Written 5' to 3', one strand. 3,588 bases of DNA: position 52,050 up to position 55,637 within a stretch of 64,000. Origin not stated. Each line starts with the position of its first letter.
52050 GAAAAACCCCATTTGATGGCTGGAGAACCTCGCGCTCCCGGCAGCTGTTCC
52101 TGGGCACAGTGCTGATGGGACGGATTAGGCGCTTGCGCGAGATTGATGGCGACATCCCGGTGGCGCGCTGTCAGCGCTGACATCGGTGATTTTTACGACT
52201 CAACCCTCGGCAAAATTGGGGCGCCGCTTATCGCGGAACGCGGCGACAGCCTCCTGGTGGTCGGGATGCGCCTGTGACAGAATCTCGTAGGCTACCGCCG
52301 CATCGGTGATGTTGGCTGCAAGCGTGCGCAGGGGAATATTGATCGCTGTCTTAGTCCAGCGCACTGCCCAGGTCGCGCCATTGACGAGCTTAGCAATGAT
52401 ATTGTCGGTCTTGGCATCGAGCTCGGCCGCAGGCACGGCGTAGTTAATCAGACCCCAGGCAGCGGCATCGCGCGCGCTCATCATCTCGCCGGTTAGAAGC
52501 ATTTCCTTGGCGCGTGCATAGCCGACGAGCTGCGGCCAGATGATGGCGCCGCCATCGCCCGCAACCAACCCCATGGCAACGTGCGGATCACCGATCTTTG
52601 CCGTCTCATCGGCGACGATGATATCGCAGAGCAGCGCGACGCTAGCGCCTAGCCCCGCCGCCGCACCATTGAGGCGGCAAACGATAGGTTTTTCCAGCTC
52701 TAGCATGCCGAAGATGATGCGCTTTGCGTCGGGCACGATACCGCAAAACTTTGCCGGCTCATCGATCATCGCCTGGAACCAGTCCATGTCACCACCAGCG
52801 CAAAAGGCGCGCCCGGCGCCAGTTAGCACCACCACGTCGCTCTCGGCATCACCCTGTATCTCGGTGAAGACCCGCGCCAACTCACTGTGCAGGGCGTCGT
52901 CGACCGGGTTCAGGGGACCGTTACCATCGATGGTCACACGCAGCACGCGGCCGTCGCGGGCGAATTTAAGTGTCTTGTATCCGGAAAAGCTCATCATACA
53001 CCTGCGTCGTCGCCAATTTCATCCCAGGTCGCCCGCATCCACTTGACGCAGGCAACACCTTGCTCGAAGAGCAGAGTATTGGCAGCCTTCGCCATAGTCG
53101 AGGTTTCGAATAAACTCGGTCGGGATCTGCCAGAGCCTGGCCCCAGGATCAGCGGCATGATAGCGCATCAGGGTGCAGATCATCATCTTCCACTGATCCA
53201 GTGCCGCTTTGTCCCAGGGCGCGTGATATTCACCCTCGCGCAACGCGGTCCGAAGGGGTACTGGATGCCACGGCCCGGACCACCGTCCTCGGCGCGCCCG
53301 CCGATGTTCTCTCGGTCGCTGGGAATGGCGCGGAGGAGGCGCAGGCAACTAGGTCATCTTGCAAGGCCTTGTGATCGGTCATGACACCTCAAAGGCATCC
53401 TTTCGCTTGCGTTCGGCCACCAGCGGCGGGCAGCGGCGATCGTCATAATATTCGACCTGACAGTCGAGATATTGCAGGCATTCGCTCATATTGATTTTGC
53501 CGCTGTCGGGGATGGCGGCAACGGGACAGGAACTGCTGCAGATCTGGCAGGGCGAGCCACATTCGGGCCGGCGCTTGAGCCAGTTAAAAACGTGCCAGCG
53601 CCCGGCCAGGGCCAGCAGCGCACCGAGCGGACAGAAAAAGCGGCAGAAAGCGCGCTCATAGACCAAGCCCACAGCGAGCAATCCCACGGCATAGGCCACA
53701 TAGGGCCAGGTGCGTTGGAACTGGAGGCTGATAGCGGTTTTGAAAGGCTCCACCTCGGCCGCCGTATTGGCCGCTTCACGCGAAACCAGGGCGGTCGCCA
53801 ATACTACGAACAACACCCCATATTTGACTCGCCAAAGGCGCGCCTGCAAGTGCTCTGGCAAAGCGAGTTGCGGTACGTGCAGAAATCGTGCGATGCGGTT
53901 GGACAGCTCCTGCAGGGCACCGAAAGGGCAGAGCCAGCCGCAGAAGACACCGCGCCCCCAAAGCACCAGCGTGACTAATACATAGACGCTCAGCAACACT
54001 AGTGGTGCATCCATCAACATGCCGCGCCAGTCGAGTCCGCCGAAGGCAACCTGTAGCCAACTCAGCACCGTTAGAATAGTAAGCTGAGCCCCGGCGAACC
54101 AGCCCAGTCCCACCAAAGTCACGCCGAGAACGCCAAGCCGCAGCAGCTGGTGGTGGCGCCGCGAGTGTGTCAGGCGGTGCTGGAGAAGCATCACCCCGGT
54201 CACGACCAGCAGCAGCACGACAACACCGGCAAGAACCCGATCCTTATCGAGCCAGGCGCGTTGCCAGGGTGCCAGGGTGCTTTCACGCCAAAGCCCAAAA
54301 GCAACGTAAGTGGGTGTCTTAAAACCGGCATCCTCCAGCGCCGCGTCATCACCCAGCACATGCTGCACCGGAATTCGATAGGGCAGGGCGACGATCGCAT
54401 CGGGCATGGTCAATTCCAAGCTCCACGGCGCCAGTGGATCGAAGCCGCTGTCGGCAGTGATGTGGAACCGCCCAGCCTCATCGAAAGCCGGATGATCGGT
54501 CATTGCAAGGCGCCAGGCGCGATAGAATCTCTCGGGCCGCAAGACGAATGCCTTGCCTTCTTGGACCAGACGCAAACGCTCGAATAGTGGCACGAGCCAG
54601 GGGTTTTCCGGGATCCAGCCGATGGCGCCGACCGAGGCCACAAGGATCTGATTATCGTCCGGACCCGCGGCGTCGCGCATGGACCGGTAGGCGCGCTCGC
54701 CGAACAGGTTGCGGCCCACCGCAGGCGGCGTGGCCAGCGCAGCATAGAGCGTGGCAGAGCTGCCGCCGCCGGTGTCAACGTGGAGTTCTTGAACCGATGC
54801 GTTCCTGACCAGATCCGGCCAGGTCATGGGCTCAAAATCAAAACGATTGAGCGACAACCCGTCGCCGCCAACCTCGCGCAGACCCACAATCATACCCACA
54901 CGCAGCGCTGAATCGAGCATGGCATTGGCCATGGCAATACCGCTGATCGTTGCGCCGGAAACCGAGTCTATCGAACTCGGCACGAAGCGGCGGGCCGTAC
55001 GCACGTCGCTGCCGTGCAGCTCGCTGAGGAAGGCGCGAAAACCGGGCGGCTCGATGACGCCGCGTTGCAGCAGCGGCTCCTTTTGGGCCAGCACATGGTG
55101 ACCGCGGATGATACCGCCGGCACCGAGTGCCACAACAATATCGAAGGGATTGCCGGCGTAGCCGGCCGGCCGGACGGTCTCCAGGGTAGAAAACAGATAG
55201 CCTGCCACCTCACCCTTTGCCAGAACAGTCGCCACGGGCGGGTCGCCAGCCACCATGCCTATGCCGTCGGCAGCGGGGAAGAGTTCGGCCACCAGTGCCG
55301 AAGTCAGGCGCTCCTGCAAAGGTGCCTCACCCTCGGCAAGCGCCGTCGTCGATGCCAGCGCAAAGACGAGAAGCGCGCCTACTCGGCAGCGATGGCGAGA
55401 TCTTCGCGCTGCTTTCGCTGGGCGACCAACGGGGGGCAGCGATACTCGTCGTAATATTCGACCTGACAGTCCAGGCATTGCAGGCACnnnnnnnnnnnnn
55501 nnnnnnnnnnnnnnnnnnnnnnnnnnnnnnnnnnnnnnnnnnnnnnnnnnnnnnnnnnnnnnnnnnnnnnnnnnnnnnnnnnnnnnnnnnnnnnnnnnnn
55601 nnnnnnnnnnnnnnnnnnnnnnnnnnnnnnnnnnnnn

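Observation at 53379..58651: Candidate new system: tandem NosR-like flavo/Fe-S membrane proteins + SCO + amicyanin-like cupredoxin, with no denitrification enzyme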

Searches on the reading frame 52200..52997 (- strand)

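Call 17: search_protein_families(library=pfam, proteins=[window:52200-52997:-], max_evalue=0.0001)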
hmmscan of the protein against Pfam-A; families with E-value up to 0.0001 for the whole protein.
window:52200-52997:- (265 aa): 2 families
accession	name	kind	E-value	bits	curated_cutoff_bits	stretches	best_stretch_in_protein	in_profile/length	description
PF00378.25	ECH_1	-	1.9e-45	155.6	27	1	17-264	5-250/251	Enoyl-CoA hydratase/isomerase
PF16113.10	ECH_2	-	4.6e-23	82.7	27.2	1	21-202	4-186/335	Enoyl-CoA hydratase/isomerase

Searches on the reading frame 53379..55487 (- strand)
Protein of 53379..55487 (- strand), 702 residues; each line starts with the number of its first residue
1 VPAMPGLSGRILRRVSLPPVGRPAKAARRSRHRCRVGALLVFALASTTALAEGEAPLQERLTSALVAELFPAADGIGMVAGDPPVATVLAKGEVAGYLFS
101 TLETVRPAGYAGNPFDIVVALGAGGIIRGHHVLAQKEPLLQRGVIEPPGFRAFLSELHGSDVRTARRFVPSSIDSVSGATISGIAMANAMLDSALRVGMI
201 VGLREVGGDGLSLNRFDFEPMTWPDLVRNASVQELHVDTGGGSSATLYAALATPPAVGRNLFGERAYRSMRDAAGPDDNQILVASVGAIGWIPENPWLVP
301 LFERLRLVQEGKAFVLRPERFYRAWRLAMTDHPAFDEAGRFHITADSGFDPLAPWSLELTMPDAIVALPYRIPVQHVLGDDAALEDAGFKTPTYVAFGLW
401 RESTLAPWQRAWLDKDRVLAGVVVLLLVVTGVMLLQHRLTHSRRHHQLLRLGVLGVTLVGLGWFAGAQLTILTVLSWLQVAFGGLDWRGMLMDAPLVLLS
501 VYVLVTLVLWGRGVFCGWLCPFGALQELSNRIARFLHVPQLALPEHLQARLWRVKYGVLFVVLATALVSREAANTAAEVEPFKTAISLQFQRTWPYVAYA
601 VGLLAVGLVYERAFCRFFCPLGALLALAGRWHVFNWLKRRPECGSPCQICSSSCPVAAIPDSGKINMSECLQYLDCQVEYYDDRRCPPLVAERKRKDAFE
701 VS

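Call 3: search_protein_families(library=pfam, proteins=[window:53379-55487:-], max_evalue=0.01)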
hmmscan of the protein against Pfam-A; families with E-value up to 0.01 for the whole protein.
window:53379-55487:- (702 aa): 2 families
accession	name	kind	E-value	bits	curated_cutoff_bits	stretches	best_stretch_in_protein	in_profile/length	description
PF12801.12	Fer4_5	-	1.6e-17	63.6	22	2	497-536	7-45/48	4Fe-4S binding domain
PF04205.19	FMN_bind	-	0.0038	18.3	22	1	109-190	1-72/77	FMN-binding domain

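Call 4: search_protein_families(library=ncbifam, proteins=[window:53379-55487:-], max_evalue=0.01)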
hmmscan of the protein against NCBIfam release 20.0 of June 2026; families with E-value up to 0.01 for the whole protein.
window:53379-55487:- (702 aa): 5 families
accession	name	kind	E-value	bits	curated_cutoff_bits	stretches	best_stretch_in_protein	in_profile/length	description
NF046105.1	TransRegNosR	equivalog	1.2e-144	483.3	1000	2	246-695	232-680/680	transcriptional regulator NosR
TIGR02163.1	napH_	subfamily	5.2e-16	58.9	213.05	1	493-664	59-223/255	NapH/MauN family ferredoxin-type protein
NF007013.0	PRK09477.1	equivalog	1.8e-13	50.3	234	1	490-659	79-241/286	quinol dehydrogenase ferredoxin subunit NapH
TIGR01947.1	rnfG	subfamily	0.00077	19.6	102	1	88-192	75-180/187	RnfABCDGE type electron transport complex subunit G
TIGR00276.1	TIGR00276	equivalog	0.0037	16.3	200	1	641-678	179-215/337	tRNA epoxyqueuosine(34) reductase QueG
